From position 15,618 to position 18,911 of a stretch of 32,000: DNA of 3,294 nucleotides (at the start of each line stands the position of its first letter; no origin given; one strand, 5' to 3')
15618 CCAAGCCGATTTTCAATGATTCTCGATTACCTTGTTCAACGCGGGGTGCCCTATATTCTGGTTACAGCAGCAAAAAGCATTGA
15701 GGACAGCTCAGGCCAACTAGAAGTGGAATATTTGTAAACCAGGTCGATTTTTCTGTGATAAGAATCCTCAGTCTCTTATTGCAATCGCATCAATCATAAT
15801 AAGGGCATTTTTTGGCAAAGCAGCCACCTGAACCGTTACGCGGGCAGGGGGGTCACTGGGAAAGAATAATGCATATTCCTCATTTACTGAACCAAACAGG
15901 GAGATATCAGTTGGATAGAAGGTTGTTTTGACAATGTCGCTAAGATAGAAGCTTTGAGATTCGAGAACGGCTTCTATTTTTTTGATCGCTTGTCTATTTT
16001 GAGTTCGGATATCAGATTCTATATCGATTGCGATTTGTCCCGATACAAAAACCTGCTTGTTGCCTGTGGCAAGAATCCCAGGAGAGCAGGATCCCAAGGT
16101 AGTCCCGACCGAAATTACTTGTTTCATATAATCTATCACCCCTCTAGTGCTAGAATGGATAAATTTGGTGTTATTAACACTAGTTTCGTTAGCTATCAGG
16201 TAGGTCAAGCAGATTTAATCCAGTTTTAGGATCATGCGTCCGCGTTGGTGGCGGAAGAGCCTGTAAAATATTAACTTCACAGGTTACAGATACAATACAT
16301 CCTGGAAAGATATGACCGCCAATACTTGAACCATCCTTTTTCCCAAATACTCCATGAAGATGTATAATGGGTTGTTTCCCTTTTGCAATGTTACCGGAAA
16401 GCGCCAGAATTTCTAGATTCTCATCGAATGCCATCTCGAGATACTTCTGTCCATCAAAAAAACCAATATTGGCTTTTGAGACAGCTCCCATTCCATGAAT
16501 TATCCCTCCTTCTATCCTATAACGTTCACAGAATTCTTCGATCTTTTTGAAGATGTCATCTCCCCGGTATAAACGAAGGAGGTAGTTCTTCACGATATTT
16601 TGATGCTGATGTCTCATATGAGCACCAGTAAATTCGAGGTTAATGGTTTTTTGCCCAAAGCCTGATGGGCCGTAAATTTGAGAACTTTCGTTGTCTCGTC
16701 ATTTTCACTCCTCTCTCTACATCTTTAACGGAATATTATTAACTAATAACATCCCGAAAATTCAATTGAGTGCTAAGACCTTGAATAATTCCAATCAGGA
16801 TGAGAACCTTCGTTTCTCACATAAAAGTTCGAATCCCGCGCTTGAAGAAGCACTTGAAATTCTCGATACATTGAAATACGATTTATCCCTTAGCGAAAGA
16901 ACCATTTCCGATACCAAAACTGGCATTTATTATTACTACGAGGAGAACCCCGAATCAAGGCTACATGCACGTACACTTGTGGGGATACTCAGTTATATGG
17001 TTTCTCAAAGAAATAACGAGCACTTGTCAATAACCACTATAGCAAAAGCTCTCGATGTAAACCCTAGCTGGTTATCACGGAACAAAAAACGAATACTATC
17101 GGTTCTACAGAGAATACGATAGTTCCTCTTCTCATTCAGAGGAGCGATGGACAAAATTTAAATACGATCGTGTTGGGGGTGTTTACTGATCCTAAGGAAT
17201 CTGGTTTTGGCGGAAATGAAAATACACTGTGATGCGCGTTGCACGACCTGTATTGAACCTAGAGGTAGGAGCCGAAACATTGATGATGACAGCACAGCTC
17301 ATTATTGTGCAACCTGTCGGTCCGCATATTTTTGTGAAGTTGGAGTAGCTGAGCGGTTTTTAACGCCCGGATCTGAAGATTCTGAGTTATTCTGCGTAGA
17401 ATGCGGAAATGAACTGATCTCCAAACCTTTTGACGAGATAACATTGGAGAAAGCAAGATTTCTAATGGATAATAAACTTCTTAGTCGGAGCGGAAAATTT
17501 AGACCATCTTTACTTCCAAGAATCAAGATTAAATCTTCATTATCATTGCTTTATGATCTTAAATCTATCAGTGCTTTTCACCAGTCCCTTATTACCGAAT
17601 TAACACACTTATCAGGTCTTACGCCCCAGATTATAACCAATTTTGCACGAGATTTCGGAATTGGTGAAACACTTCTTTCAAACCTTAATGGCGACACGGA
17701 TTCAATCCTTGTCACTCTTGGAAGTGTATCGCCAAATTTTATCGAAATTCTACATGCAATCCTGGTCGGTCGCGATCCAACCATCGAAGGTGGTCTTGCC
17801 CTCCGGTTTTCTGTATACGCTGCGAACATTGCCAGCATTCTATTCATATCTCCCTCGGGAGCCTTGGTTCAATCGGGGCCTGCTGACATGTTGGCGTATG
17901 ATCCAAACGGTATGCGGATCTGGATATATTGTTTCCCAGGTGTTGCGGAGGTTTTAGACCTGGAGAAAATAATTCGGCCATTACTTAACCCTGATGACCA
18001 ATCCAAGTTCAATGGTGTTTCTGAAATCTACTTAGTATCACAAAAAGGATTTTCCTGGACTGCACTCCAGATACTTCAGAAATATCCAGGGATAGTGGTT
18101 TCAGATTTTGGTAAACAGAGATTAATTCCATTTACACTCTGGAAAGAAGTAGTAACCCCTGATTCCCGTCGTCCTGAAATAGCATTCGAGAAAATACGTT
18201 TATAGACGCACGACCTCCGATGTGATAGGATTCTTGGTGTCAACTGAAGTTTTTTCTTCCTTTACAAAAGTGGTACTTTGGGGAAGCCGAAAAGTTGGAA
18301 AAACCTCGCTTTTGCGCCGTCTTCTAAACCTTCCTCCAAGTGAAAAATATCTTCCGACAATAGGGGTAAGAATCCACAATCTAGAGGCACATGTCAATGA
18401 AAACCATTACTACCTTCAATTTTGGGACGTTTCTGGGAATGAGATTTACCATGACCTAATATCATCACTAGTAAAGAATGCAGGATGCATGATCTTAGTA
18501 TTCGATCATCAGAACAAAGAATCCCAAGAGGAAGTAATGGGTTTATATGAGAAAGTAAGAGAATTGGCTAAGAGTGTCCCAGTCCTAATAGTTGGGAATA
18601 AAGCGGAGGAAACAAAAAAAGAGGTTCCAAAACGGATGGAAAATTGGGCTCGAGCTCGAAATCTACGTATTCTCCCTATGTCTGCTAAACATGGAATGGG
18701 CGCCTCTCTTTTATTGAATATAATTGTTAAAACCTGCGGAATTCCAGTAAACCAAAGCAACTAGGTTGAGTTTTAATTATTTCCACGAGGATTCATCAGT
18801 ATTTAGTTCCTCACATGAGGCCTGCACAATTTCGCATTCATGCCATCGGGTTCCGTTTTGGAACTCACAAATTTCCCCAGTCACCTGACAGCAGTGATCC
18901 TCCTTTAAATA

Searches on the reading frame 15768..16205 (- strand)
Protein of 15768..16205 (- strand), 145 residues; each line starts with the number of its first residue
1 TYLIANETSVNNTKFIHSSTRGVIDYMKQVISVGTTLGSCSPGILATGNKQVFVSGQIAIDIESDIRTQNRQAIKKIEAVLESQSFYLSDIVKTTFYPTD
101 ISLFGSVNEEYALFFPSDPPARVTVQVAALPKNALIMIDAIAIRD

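Call 96: search_protein_families(library=pfam, proteins=[window:15768-16205:-], max_evalue=0.001)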
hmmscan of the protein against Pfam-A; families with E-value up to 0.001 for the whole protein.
window:15768-16205:- (145 aa): 1 family
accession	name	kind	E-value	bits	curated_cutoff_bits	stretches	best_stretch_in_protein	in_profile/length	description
PF01042.26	Ribonuc_L-PSP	-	4.9e-24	85.1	27.3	1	48-143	17-120/121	Endoribonuclease L-PSP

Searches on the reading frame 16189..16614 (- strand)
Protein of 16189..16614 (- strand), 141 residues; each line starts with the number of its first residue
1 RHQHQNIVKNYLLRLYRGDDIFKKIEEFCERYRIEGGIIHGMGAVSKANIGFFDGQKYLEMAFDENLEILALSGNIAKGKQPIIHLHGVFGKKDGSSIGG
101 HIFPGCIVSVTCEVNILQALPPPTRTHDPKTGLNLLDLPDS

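Call 96: search_protein_families(library=pfam, proteins=[window:16189-16614:-], max_evalue=0.001)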
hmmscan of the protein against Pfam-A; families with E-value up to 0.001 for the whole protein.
window:16189-16614:- (141 aa): 1 family
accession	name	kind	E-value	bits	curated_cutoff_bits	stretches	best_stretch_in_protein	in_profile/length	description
PF03479.20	PCC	-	5.7e-32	110.9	25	1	10-117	2-113/117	Plants and Prokaryotes Conserved (PCC) domain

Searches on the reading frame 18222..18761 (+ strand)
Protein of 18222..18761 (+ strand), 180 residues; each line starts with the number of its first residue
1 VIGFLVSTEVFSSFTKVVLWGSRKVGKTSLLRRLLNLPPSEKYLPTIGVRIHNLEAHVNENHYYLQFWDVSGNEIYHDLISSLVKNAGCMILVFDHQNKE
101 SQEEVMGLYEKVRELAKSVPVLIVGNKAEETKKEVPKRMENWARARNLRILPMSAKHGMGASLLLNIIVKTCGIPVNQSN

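Call 96: search_protein_families(library=pfam, proteins=[window:18222-18761:+], max_evalue=0.001)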
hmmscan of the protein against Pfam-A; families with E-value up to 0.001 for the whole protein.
window:18222-18761:+ (180 aa): 7 families
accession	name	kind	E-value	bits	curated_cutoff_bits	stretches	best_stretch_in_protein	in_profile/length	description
PF00071.28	Ras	-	7.2e-26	91.1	21.6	1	16-170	1-158/162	Ras family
PF08477.19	Roc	-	2.4e-22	79.9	27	1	16-128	1-118/119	Ras of Complex, Roc, domain of DAPkinase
PF00025.27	Arf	-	1.1e-10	41.7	22.3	1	15-168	15-170/174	ADP-ribosylation factor family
PF04670.18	Gtr1_RagA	-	1.7e-06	28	22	1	16-120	1-110/232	Gtr1/RagA G protein conserved region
PF01926.29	MMR_HSR1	-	9.1e-06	26.2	21.9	1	16-127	1-113/113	50S ribosome-binding GTPase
PF00009.33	GTP_EFTU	-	0.00012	22.2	26.5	1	55-170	61-184/188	Elongation factor Tu GTP binding domain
PF13173.12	AAA_14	-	0.00053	20.4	27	0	17-155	5-125/129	AAA domain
